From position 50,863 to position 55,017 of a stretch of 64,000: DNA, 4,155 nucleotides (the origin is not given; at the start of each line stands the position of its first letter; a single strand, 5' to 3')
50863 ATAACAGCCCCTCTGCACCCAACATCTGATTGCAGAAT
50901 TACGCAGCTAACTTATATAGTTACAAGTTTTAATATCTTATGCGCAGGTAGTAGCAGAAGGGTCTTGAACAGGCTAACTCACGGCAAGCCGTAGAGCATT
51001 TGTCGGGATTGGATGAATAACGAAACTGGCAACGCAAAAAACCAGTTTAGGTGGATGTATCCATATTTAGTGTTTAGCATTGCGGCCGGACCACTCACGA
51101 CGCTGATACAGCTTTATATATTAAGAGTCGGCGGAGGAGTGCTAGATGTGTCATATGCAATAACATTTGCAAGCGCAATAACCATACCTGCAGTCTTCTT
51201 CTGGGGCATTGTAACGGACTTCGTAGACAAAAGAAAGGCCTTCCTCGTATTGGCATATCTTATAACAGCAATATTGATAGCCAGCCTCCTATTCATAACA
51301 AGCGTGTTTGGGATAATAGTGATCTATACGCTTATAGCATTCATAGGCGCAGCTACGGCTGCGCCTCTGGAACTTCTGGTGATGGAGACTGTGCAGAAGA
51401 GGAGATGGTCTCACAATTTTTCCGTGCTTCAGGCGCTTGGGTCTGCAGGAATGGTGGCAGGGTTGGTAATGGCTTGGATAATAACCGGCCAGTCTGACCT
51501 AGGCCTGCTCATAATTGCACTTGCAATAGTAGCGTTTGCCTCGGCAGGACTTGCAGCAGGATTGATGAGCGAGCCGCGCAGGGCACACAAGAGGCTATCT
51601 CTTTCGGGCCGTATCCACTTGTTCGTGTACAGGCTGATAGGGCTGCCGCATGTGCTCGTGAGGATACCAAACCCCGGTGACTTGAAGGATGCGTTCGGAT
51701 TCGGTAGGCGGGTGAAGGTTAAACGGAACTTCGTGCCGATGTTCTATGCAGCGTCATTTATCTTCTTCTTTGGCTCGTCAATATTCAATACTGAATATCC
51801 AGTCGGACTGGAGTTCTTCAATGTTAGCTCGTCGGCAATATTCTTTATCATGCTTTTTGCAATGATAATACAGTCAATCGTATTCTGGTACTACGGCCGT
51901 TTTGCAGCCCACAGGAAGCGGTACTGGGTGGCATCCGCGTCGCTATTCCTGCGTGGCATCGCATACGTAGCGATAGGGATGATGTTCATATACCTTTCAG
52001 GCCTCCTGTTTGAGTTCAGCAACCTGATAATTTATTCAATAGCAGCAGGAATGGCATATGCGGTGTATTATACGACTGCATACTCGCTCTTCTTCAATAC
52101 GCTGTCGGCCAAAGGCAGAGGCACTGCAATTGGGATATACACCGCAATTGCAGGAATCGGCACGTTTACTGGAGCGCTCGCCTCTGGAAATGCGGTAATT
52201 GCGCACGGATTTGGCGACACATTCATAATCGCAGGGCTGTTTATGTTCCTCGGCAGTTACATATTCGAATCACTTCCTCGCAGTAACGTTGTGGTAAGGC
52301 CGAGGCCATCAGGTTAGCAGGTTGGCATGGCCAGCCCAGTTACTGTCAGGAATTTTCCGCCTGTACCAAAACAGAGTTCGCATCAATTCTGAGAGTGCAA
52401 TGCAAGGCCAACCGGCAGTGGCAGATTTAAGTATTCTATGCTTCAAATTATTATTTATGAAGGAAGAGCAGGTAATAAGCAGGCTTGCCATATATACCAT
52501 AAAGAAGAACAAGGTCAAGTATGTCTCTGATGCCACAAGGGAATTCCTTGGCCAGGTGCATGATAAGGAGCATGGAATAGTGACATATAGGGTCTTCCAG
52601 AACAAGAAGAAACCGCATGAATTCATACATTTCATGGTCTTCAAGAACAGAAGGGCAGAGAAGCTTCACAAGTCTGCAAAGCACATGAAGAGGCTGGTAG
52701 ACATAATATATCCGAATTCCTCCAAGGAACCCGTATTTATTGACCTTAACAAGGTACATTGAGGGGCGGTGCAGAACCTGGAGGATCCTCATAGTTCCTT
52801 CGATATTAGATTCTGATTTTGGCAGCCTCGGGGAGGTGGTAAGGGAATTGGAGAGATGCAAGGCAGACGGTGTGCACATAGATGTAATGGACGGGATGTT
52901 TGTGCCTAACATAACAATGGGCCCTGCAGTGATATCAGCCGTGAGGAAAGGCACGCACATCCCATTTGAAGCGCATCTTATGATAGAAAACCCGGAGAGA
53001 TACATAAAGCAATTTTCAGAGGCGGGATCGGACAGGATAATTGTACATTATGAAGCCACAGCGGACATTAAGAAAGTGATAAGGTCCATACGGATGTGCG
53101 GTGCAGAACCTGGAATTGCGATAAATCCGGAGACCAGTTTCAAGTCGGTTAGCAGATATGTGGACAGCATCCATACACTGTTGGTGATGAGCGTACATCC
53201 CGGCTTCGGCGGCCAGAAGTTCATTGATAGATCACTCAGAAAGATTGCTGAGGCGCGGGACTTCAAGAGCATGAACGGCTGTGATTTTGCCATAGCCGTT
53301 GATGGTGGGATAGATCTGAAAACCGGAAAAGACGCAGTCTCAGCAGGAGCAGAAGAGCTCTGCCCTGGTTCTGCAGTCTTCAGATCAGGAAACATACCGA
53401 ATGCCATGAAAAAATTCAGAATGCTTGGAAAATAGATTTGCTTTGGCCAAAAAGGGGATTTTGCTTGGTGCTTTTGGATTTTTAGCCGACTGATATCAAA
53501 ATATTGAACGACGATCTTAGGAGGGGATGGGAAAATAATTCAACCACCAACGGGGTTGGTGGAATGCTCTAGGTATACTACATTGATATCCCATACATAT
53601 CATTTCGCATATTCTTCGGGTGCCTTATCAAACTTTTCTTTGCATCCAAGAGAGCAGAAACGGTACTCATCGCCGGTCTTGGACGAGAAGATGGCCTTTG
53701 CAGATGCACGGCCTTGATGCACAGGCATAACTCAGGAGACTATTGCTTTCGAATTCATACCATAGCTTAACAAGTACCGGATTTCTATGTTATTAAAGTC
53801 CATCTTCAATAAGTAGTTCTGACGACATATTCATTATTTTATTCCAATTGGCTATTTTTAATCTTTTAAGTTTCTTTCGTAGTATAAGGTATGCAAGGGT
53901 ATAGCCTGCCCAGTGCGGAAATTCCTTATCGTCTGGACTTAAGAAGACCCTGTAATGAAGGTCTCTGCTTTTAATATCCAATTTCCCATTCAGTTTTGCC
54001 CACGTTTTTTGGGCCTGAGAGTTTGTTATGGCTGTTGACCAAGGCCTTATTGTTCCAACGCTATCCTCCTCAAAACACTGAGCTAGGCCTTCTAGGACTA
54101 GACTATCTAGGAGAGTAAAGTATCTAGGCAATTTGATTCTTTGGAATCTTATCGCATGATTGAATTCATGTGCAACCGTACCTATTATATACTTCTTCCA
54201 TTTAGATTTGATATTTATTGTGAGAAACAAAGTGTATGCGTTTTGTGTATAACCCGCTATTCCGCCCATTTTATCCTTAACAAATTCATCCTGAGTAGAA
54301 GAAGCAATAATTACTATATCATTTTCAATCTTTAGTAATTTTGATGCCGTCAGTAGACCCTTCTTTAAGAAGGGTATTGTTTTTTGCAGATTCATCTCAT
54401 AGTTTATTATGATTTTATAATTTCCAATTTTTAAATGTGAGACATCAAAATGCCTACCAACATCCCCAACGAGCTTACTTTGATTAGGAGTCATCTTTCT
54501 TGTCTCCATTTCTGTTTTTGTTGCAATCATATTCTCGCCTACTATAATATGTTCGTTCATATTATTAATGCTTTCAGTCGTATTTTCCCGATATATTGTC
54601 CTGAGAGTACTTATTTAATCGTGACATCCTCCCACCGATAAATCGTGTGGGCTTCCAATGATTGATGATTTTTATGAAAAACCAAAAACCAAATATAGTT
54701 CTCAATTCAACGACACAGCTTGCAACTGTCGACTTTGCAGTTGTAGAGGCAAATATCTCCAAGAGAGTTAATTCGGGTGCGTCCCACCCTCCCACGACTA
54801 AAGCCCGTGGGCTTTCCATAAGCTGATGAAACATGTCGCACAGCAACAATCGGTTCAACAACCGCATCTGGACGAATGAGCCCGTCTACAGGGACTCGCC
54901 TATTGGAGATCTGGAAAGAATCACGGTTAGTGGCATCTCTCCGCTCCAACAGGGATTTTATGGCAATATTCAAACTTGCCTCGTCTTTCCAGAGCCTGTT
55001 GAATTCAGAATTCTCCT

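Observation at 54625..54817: Two same-orientation hairpin repeats 160 bp apart with compensatory stem changes (PATE-like non-autonomous element or structured RNA)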

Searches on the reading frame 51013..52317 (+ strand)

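Call 11: search_protein_families(library=pfam, proteins=[window:51013-52317:+], max_evalue=0.01)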
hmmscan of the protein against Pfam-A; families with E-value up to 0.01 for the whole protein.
window:51013-52317:+ (434 aa): 2 families
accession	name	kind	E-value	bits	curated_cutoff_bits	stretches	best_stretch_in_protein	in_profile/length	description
PF07690.21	MFS_1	-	7.6e-20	71.6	33.4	2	23-323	10-290/347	Major Facilitator Superfamily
PF12832.13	MFS_1_like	-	6.5e-10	39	25.2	1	18-400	8-367/373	MFS_1 like family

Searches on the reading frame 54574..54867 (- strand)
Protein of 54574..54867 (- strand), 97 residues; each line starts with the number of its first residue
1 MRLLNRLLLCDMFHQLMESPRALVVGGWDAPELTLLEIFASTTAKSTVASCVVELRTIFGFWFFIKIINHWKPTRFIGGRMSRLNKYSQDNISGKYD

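Call 11: search_protein_families(library=pfam, proteins=[window:54574-54867:-], max_evalue=0.01)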
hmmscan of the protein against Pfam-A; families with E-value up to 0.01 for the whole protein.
window:54574-54867:- (97 aa): 0 families
